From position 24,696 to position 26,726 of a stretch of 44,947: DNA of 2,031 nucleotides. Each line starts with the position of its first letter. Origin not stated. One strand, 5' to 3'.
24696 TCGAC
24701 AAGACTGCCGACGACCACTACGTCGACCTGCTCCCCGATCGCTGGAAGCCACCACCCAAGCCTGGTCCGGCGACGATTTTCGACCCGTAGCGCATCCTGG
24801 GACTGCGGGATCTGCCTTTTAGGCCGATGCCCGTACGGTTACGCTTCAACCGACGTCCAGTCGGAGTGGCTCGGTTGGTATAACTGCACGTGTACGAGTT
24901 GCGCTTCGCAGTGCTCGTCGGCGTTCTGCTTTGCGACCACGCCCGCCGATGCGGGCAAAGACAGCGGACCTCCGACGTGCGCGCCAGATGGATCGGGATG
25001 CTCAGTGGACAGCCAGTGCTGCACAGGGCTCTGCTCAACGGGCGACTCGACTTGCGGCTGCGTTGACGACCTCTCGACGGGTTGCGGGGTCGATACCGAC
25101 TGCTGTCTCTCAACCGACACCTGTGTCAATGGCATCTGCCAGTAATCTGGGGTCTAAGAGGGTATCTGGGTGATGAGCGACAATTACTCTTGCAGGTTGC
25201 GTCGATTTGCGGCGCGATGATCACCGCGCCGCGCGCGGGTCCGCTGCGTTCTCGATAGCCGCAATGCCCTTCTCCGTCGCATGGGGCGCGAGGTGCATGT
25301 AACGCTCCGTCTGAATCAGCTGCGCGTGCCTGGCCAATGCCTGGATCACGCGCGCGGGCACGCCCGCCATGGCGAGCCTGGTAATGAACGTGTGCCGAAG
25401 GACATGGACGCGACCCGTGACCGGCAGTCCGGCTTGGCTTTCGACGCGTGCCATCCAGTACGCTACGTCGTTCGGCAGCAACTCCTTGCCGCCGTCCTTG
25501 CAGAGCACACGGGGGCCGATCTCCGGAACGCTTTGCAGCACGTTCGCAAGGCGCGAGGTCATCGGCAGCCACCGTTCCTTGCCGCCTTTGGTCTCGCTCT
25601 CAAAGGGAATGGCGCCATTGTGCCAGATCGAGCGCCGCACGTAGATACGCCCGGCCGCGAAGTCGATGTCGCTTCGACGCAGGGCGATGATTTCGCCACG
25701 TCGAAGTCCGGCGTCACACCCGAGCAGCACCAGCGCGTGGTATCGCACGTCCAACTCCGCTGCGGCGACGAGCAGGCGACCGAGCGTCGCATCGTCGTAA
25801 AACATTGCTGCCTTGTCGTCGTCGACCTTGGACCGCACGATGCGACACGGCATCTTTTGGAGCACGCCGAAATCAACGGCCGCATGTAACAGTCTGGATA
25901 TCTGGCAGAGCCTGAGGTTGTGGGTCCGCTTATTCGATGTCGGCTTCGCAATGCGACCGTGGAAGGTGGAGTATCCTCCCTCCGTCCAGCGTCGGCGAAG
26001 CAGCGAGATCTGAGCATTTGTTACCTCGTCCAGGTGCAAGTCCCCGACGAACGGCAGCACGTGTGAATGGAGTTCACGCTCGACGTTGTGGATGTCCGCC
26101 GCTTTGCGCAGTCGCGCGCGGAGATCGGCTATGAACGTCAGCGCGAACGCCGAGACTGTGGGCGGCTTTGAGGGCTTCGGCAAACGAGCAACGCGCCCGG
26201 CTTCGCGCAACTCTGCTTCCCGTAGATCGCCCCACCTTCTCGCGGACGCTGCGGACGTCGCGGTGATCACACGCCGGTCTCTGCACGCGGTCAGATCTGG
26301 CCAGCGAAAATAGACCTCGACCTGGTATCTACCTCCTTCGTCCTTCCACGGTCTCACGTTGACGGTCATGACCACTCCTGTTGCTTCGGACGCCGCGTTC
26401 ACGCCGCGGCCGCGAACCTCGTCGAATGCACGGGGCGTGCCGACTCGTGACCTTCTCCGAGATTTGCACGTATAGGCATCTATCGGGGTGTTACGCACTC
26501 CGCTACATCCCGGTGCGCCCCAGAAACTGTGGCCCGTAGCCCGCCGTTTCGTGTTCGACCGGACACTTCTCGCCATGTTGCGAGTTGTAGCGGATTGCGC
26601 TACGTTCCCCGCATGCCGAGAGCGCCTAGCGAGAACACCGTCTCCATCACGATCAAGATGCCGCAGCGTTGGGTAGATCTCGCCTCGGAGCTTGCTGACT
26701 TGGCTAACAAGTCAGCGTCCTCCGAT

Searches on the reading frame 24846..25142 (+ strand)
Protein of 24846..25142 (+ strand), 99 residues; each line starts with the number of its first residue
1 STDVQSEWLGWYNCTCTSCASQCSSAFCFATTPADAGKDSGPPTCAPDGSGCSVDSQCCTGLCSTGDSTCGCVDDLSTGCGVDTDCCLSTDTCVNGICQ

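Call 46: search_solved_structures(query=A7, max_evalue=10, show_alignments=2)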
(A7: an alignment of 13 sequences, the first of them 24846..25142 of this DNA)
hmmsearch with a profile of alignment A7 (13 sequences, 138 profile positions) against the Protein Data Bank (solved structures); distinct sequences matched with E-value up to 10: 2.
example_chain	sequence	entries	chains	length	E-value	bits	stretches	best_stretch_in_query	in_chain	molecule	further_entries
5fzv_A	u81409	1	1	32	0.084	16.4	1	81-103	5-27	Venom peptide U3-SYTX-Sth1a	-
2fcw_B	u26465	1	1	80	2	12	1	38-100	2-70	Low-density lipoprotein receptor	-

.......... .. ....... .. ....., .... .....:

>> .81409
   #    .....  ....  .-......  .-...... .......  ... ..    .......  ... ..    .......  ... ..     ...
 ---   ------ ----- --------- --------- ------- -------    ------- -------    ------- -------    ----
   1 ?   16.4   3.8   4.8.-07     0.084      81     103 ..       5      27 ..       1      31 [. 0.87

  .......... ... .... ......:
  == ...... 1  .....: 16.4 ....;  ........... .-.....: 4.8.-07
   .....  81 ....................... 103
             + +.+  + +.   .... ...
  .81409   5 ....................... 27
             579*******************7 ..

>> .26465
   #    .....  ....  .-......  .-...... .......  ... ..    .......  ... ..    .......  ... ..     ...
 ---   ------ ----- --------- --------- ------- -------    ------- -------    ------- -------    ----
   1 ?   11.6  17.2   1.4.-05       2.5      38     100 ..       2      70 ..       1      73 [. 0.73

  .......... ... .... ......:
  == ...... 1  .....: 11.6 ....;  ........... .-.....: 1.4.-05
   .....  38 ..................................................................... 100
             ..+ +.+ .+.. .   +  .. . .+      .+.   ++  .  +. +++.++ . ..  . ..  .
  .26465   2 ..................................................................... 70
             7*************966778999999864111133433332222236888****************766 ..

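Call 55: predict_structure(alignment_id=A7)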
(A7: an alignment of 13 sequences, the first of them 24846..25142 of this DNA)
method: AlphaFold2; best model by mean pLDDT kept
length: 99 residues; sequences in the alignment: 13
mean_pLDDT: 57.6   pTM: 0.41
mean pLDDT of the five models: 57.6, 56.8, 56.3, 53.6, 53.6
residues with pLDDT >= 90: 0; 70-90: 39; 50-70: 19; < 50: 41
segments of 3 or more residues with pLDDT < 50: 1-41
pLDDT, mean of each block of 10 residues (from residue 1): 32 34 37 39 73 85 79 59 66 73
secondary structure, 60 per line:
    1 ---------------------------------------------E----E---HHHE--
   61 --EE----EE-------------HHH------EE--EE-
elements in order:

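Call 56: search_protein_representatives(alignment_id=A7)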
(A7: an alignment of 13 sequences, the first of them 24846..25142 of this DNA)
Query: 13 sequences, 138 profile positions. Proteins with E-value up to 0.001 (for the whole library): 680; up to 1e-10: 91; up to 1e-30: 3. The best 150 are listed.
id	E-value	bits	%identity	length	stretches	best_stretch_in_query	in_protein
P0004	1.5e-50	187.4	-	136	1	1-138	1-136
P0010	4.8e-45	169.5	-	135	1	1-138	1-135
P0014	2.7e-35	137.9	-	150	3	77-138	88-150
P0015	1.2e-30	122.9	-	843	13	34-103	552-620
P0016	4.7e-28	114.5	-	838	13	38-84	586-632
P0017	2.6e-26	108.8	-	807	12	33-83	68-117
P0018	1.4e-25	106.4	-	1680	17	38-86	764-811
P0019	2.2e-24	102.6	-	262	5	49-137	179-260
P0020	5.3e-24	101.3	-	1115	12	16-80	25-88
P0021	5.4e-24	101.3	-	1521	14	37-83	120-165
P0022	1.7e-23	99.7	-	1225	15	21-84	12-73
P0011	2.0e-23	99.4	-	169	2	58-138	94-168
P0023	3.6e-23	98.7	-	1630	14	37-92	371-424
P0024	5.0e-22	94.9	-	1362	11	37-85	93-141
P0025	1.2e-21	93.6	-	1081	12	38-84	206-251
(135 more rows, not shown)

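Call 62: fold_search(model_id=the predicted structure, library=pdb)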
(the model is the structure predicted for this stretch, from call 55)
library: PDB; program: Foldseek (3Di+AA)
matches with E <= 10: 8; with E <= 0.001: 0
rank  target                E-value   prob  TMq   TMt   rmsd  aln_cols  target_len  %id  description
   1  5fzv_MODEL_1_A        1.8e+00  0.47  0.24  0.70   0.8        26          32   35  High resolution solution NMR structure of the spider venom peptide U3- scytotoxin-Sth1a (released 2016-06-08)
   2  1hvw_MODEL_1_A        2.3e+00  0.28  0.23  0.78   0.9        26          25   31  HAIRPINLESS MUTANT OF OMEGA-ATRACOTOXIN-HV1A (released 2001-01-17)
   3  1axh_MODEL_1_A        2.4e+00  0.21  0.22  0.54   1.4        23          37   39  ATRACOTOXIN-HVI FROM HADRONYCHE VERSUTA (AUSTRALIAN FUNNEL-WEB SPIDER, NMR, 20 STRUCTURES (released 1997-11-12)
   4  9nvh_MODEL_1_A        2.6e+00  0.13  0.23  0.56   4.1        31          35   29  NMR structure of conotoxin k-SrXIA (released 2025-05-14)
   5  5fzx_MODEL_1_A        3.0e+00  0.04  0.16  0.39   9.1        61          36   18  High resolution solution NMR structure of the spider venom peptide U5- scytotoxin-Sth1a (released 2016-06-08)
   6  2l1q_MODEL_1_A        5.8e+00  0.08  0.19  0.43   1.6        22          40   41  Solution structure of human Liver Expressed Antimicrobial Peptide 2 (released 2010-09-22)
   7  1la4_MODEL_1_A        6.6e+00  0.13  0.25  0.66   1.6        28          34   32  Solution Structure of SGTx1 (released 2003-11-11)
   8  1d1h_MODEL_1_A        8.8e+00  0.08  0.25  0.63   1.7        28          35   36  SOLUTION STRUCTURE OF HANATOXIN 1 (released 2000-09-20)

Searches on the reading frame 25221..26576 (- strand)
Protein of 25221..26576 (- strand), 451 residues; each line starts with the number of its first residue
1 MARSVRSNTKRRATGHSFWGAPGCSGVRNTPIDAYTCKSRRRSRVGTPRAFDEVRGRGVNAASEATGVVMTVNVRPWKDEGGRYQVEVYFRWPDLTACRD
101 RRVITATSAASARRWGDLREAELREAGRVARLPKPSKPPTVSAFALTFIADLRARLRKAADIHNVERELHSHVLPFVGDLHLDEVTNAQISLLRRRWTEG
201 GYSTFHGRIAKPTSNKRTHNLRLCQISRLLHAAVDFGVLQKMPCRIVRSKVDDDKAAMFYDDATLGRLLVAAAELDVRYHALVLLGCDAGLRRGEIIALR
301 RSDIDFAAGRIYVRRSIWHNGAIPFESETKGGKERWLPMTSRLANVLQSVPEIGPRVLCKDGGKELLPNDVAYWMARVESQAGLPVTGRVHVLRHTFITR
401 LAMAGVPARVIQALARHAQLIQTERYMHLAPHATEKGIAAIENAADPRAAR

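Call 26: search_protein_families(library=pfam, max_evalue=0.001, proteins=[window:25221-26576:-])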
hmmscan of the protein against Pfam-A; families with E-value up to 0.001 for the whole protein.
window:25221-26576:- (451 aa): 1 family
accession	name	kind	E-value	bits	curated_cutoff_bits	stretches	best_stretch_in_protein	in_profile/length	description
PF00589.27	Phage_integrase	-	1.1e-22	81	27.1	1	267-430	10-169/172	Phage integrase family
